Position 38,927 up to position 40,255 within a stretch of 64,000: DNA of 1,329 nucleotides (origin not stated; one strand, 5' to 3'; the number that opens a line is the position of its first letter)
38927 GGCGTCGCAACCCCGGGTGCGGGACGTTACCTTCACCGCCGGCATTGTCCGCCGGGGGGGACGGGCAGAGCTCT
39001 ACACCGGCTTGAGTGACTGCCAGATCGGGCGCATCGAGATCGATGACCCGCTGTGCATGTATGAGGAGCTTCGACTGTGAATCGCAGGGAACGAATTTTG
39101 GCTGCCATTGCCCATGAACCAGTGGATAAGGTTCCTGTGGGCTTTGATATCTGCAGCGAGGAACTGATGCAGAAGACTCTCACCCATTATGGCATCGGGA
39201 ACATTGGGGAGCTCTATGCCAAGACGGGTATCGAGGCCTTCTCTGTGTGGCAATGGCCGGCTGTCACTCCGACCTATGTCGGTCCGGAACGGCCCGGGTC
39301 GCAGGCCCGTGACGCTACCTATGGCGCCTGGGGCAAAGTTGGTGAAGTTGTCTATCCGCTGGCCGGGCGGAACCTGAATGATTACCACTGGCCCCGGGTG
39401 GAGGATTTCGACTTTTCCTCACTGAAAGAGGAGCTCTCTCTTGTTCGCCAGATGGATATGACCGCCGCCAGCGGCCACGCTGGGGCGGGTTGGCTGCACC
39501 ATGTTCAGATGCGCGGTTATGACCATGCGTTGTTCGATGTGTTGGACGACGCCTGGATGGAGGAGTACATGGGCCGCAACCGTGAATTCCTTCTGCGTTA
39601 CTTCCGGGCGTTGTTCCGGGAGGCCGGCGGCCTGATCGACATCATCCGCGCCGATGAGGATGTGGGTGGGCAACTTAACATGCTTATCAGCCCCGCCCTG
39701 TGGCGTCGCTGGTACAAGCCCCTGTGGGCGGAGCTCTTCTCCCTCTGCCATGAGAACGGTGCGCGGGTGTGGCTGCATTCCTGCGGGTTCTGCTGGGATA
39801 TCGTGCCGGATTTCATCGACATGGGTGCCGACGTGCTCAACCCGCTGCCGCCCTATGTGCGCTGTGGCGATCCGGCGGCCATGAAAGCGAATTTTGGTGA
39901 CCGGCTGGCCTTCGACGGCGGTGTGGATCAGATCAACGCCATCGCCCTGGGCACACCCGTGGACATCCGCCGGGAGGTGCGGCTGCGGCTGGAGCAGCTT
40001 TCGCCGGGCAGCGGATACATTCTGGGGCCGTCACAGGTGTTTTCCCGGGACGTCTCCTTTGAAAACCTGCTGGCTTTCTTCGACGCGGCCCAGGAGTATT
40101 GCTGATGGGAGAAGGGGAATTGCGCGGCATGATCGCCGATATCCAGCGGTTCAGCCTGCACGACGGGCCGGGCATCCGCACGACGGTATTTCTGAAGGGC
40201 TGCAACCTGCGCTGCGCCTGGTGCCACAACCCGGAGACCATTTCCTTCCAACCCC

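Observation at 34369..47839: Glycyl-radical enzyme embedded in a two-importer carbohydrate locus with DUF1861-like and URO-D/MtaA-like proteins: candidate uncharacterised anaerobic sugar pathway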

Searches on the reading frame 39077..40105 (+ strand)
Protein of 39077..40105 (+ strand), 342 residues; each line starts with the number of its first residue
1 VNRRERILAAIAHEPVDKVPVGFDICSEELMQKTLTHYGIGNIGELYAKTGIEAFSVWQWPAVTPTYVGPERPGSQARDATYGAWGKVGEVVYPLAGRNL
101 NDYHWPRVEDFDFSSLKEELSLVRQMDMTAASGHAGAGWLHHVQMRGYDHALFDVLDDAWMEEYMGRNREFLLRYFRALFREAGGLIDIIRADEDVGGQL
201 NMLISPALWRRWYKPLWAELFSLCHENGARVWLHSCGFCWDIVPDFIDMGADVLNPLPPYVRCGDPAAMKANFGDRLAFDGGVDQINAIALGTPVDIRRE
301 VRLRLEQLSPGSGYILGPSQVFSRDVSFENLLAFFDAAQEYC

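Call 3: search_protein_families(library=pfam, proteins=[window:39077-40105:+])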
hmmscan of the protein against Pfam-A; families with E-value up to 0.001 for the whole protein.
window:39077-40105:+ (342 aa): 1 family
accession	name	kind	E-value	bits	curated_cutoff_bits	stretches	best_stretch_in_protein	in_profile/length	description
PF01208.23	URO-D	-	1.3e-15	57.8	23.9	1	113-341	119-346/346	Uroporphyrinogen decarboxylase (URO-D)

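Call 7: search_protein_families(library=ncbifam, proteins=[window:39077-40105:+], max_evalue=0.001)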
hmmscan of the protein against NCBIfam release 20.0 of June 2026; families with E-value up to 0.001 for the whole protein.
window:39077-40105:+ (342 aa): 3 families
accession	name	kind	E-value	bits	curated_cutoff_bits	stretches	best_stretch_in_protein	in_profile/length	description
NF004889.0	PRK06252.1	subfamily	4e-07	29.3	244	1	161-341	172-336/340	methylcobalamin:coenzyme M methyltransferase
TIGR01463.1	mtaA_cmuA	subfamily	1e-06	28.3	235.4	1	202-341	207-338/340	MtaA/CmuA family methyltransferase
NF040654.1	MtaA_Meth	equivalog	0.00017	20.6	400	0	162-342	171-336/337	methylcobamide:CoM methyltransferase MtaA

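Call 35: search_solved_structures(query=window:39077-40105:+, max_evalue=0.1)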
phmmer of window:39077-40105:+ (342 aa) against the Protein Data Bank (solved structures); distinct sequences matched with E-value up to 0.1: 0.

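Call 39: find_homologous_proteins(query=window:39077-40102:+, max_evalue=0.00001)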
Query window:39077-40102:+ (342 aa): 102 proteins with E <= 0.00001 among 2156 candidates.
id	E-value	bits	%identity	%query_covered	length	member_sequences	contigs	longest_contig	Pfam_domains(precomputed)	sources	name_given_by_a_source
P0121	4.8e-238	807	100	100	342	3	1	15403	PF01208.24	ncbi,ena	-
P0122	5.4e-183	626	77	100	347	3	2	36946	PF01208.24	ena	-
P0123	4.9e-178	610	75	100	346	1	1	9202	PF01208.24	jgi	jgi:uroporphyrinogen decarboxylase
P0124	2.4e-176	604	73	100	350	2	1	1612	PF01208.24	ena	-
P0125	1.3e-157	543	64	100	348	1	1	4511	PF01208.24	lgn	-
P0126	4.9e-157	541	65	100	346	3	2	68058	PF01208.24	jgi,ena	-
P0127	1.2e-156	539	65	100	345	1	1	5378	PF01208.24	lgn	-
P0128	2.0e-156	539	67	100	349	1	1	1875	PF01208.24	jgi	jgi:uroporphyrinogen decarboxylase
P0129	9.5e-154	530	64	100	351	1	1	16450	PF01208.24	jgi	jgi:uroporphyrinogen decarboxylase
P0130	1.5e-153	529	66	99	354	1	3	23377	PF01208.24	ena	-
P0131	1.6e-153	529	63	100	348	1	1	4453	PF01208.24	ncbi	-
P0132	1.6e-153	529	65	100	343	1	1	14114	PF01208.24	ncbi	ncbi:MAG: uroporphyrinogen decarboxylase family protein [Clostridia bacterium]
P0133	5.5e-153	527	65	100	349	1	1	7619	PF01208.24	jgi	jgi:uroporphyrinogen decarboxylase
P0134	7.2e-153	527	63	100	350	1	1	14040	PF01208.24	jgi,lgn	jgi:Uroporphyrinogen-III decarboxylase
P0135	1.2e-152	526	65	100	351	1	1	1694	PF01208.24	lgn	-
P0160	7.0e-143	494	61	100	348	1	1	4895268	PF01208.24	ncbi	-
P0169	6.3e-140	484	58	100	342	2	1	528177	PF01208.24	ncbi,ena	-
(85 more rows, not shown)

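Call 40: find_encoding_contigs(protein=P0122, flank=10000, max_places=1)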
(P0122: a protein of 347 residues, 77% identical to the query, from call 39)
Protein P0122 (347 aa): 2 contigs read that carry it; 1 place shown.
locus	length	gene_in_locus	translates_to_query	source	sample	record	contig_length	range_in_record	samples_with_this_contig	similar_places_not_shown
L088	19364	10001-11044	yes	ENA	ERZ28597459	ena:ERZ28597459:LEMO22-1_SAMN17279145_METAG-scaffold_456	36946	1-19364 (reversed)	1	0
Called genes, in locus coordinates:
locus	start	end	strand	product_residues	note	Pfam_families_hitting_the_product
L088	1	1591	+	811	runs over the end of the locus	PF13298:LigD_N, PF01068:DNA_ligase_A_M, PF09414:RNA_ligase (weak), PF04679:DNA_ligase_A_C, PF21686:LigD_Prim-Pol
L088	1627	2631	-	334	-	PF00356:LacI (weak), PF00532:Peripla_BP_1, PF13377:Peripla_BP_3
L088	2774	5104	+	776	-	PF17853:GGDEF_2 (weak), PF00165:HTH_AraC (weak), PF12833:HTH_18, PF00165:HTH_AraC (weak)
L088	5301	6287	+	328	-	PF00528:BPD_transp_1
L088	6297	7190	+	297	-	PF00528:BPD_transp_1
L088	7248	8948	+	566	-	PF12010:DUF3502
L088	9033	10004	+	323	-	PF08950:DUF1861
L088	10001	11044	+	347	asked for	PF01208:URO-D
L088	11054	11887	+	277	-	PF13353:Fer4_12, PF04055:Radical_SAM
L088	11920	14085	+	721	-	-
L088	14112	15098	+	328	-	PF04041:Glyco_hydro_130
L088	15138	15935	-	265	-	PF00290:Trp_syntA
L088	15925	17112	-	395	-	PF00291:PALP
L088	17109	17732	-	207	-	PF00697:PRAI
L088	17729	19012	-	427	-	PF00218:IGPS, PF05690:ThiG (faint)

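Call 41: find_encoding_contigs(protein=P0160, flank=10000, max_places=1)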
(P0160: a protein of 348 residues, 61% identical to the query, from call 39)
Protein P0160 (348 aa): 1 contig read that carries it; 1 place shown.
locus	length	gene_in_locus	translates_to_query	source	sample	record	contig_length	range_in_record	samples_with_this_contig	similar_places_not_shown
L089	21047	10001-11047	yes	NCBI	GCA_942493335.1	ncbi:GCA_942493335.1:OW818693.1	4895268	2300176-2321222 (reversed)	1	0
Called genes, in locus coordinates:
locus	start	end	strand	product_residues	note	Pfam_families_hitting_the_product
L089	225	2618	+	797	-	PF02743:dCache_1, PF12833:HTH_18, PF00165:HTH_AraC (weak)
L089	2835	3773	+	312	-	PF00528:BPD_transp_1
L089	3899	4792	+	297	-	PF00528:BPD_transp_1 (weak)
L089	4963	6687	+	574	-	PF01547:SBP_bac_1, PF12010:DUF3502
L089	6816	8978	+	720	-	PF02901:PFL-like, PF01228:Gly_radical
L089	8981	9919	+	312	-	PF12797:Fer4_2 (faint), PF13353:Fer4_12 (weak), PF00037:Fer4, PF13183:Fer4_8 (weak), PF13237:Fer4_10 (weak), PF12838:Fer4_7, PF13187:Fer4_9, PF04055:Radical_SAM, +3 more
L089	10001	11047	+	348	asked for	PF01208:URO-D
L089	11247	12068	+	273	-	PF20434:BD-FAE, PF07859:Abhydrolase_3, PF01738:DLH (faint), PF00326:Peptidase_S9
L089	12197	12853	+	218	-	PF00657:Lipase_GDSL, PF13472:Lipase_GDSL_2, PF04311:DUF459 (weak)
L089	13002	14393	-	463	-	PF07833:Cu_amine_oxidN1, PF00704:Glyco_hydro_18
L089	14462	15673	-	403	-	PF00202:Aminotran_3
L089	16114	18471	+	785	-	PF00990:GGDEF, PF00563:EAL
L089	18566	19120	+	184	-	PF22381:Staph_reg_Sar_Rot, PF13463:HTH_27, PF01047:MarR, PF12802:MarR_2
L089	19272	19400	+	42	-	-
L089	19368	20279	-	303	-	PF00696:AA_kinase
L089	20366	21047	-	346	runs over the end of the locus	PF01118:Semialdhyde_dh, PF22698:Semialdhyde_dhC_1, PF02774:Semialdhyde_dhC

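Call 42: find_encoding_contigs(protein=P0169, flank=10000, max_places=1)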
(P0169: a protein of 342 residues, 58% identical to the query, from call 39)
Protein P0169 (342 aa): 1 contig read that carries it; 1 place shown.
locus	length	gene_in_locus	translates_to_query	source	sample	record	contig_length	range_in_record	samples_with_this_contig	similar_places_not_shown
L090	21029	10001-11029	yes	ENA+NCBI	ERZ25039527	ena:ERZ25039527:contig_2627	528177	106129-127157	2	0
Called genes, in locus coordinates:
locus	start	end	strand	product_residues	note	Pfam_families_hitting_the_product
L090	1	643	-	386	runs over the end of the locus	PF01839:FG-GAP (faint), PF13517:FG-GAP_3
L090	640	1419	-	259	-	PF00561:Abhydrolase_1, PF12697:Abhydrolase_6, PF20434:BD-FAE (weak), PF12146:Hydrolase_4, PF00561:Abhydrolase_1, PF08386:Abhydrolase_4 (weak)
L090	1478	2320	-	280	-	PF02585:PIG-L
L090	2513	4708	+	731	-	PF00512:HisKA, PF02518:HATPase_c, PF00072:Response_reg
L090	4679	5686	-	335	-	PF00072:Response_reg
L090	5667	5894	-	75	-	-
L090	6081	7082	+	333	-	PF00528:BPD_transp_1 (weak)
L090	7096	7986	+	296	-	PF00528:BPD_transp_1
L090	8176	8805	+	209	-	-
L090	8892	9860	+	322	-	PF12010:DUF3502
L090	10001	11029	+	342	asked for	PF01208:URO-D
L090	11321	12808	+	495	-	-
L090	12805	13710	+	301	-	PF03781:FGE-sulfatase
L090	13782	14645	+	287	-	PF01040:UbiA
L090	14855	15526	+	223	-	-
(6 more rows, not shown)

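Call 74: find_related_loci(query=A3, collection=metagenome_contigs, flank=10000)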
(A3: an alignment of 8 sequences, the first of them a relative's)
Query A3 (720 aa) in metagenome_contigs; peptide patterns used: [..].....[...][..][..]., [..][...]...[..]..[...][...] (x = any residue, [..] = any of these).
600 stretches matched a pattern (row limit reached: there are more); 560 encode a relative of the query (tblastn E <= 1e-3); the best 80 are kept; 80 distinct loci.
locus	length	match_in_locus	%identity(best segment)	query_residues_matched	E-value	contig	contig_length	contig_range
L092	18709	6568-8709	59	6-719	0e+0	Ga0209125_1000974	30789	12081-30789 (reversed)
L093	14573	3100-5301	55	2-718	0e+0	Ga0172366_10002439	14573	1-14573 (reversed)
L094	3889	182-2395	56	1-719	0e+0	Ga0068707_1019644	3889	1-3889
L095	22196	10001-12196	56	3-718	0e+0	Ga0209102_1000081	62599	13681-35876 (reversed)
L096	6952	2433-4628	54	1-718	0e+0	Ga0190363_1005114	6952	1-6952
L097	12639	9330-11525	54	1-719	0e+0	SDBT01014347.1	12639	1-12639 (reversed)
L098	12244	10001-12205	53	1-718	0e+0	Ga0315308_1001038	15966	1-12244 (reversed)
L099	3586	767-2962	53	3-718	0e+0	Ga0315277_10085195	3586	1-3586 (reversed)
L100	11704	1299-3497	52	4-717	0e+0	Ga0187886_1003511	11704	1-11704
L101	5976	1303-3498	53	6-718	0e+0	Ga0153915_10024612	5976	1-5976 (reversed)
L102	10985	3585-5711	54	6-719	0e+0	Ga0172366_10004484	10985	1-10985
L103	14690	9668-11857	52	6-717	0e+0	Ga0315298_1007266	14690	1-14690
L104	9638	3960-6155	52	3-715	0e+0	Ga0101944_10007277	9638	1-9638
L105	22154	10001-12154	54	1-718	0e+0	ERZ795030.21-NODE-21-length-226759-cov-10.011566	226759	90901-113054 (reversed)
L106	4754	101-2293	51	6-718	0e+0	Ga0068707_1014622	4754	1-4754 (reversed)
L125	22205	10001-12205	49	4-718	0e+0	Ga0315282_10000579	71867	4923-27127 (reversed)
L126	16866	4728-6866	52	6-718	0e+0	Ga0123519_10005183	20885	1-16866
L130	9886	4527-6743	50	4-720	0e+0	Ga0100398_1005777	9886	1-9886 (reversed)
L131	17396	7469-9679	50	6-720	0e+0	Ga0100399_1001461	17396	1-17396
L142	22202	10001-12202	51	5-718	0e+0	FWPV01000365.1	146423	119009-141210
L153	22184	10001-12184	47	6-717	0e+0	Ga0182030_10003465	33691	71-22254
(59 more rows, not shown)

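Call 78: search_protein_families(library=pfam, proteins=[L125:12250-14997:-, L095:1351-2877:+, L142:17262-18545:+, L126:6898-8376:-, L153:1143-2144:+, L131:4156-5232:-, L130:2255-3124:-], max_evalue=0.0001)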
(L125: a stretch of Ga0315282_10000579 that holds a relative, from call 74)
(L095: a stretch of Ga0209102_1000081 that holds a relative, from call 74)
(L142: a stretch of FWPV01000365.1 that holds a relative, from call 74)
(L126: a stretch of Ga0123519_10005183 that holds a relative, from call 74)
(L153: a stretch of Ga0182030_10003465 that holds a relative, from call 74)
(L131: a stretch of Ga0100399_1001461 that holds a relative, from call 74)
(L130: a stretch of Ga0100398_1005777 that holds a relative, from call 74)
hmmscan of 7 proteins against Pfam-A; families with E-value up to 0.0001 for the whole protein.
L125:12250-14997:- (915 aa): 4 families
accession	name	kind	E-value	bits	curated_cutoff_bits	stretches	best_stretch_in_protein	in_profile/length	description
PF01074.27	Glyco_hydro_38N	-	1.3e-32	113.7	25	1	50-301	2-257/270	Glycosyl hydrolases family 38 N-terminal domain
PF07748.19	Glyco_hydro_38C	-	2.9e-21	77.1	25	1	543-761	1-202/206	Glycosyl hydrolases family 38 C-terminal domain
PF09261.16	Alpha-mann_mid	-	7.5e-15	55.2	31.1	1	323-416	4-95/96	Alpha mannosidase middle domain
PF17677.7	Glyco_hydro38C2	-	1.7e-14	54.1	22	1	840-911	2-72/72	Glycosyl hydrolases family 38 C-terminal beta sandwich domain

L095:1351-2877:+ (508 aa): 3 families
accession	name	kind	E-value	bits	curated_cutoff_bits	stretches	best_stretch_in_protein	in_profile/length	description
PF00370.27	FGGY_N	-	3.7e-68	230.2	28.8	1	4-248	2-245/245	FGGY family of carbohydrate kinases, N-terminal domain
PF02782.22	FGGY_C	-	6.7e-35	121.1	27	1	278-453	18-197/198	FGGY family of carbohydrate kinases, C-terminal domain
PF01869.26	BcrAD_BadFG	-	3.7e-09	36.9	31.5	1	5-33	1-29/271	BadF/BadG/BcrA/BcrD ATPase family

L142:17262-18545:+ (427 aa): 2 families
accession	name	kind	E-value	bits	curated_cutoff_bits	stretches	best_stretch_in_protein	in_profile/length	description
PF01547.30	SBP_bac_1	-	2.6e-34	120.1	26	1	39-338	11-306/307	Bacterial extracellular solute-binding protein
PF13416.11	SBP_bac_8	-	6.7e-26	92.1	27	1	46-362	3-272/279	Bacterial extracellular solute-binding protein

L126:6898-8376:- (492 aa): 7 families
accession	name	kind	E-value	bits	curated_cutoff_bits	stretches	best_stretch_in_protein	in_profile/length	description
PF02518.31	HATPase_c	-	8.2e-30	103.9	26.4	1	381-491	2-110/111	Histidine kinase-, DNA gyrase B-, and HSP90-like ATPase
PF00072.30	Response_reg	-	8.1e-29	100.5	30.2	1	4-115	1-110/111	Response regulator receiver domain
PF00989.32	PAS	-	8.3e-13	48.8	22.6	1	148-257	2-113/113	PAS fold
PF00512.31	HisKA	-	1e-12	48.4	26.9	1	266-334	1-66/66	His Kinase A (phospho-acceptor) domain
PF08448.16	PAS_4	-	5.1e-12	46.4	23.1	1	157-261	5-109/110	PAS fold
PF13426.13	PAS_9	-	2.5e-08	34.5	27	1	158-258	2-102/103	PAS domain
PF13188.13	PAS_8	-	4.2e-06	26.9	21.8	1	148-193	2-44/65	PAS domain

L153:1143-2144:+ (333 aa): 1 family
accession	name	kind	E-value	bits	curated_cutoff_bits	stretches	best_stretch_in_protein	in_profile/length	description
PF00294.29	PfkB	-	8.1e-29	101.3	25.8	1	20-289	13-296/302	pfkB family carbohydrate kinase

L131:4156-5232:- (358 aa): 3 families
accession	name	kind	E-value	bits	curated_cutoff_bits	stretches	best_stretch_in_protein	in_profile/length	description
PF22698.1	Semialdhyde_dhC_1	-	3.4e-46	157.6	27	1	158-325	1-165/165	Semialdehyde dehydrogenase, dimerisation domain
PF01118.30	Semialdhyde_dh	-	7.3e-27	94.6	26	1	14-150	1-121/121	Semialdehyde dehydrogenase, NAD binding domain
PF02774.23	Semialdhyde_dhC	-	3.4e-13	50.6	26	1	167-328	1-184/184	Semialdehyde dehydrogenase, dimerisation domain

L130:2255-3124:- (289 aa): 3 families
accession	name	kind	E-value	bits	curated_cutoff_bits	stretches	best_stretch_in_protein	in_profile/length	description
PF08443.16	RimK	-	1.2e-25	90.7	21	1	92-280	2-187/188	RimK-like ATP-grasp domain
PF22626.3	LysX_preATP_grasp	-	4.3e-16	59.3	27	1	10-90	1-84/84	LysX preATP-grasp domain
PF02955.21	GSH-S_ATP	-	7.2e-06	26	23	1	132-257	34-160/175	Prokaryotic glutathione synthetase, ATP-grasp domain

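Call 89: predict_structure(alignment_id=A4)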
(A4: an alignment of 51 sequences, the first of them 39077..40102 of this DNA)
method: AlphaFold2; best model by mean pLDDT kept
length: 342 residues; sequences in the alignment: 51
mean_pLDDT: 95.9   pTM: 0.92
mean pLDDT of the five models: 95.9, 95.4, 95.2, 95.3, 95.2
residues with pLDDT >= 90: 325; 70-90: 17; 50-70: 0; < 50: 0
segments of 3 or more residues with pLDDT < 50: none
pLDDT, mean of each block of 10 residues (from residue 1): 96 97 95 97 92 90 94 91 91 94 96 98 95 94 95 97 98 98 98 94 97 98 98 97 98 96 96 97 97 98 96 95 97 98 92
secondary structure, 60 per line:
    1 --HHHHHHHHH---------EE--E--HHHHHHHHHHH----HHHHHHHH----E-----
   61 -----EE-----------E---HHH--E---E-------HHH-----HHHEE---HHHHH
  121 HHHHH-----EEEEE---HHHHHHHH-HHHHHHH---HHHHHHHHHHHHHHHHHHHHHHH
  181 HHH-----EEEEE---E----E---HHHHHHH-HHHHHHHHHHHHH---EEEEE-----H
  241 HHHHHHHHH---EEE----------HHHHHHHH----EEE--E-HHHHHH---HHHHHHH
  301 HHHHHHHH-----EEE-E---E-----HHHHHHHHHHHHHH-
elements in order: H3-11 H28-38 H43-50 H116-125 E131-135 H139-146 H148-154 H158-183 E189-193 H206-212 H214-226 E230-234 H240-249 E253-255 H266-273 E278-280 H285-290 H294-308 E314-316 H328-341
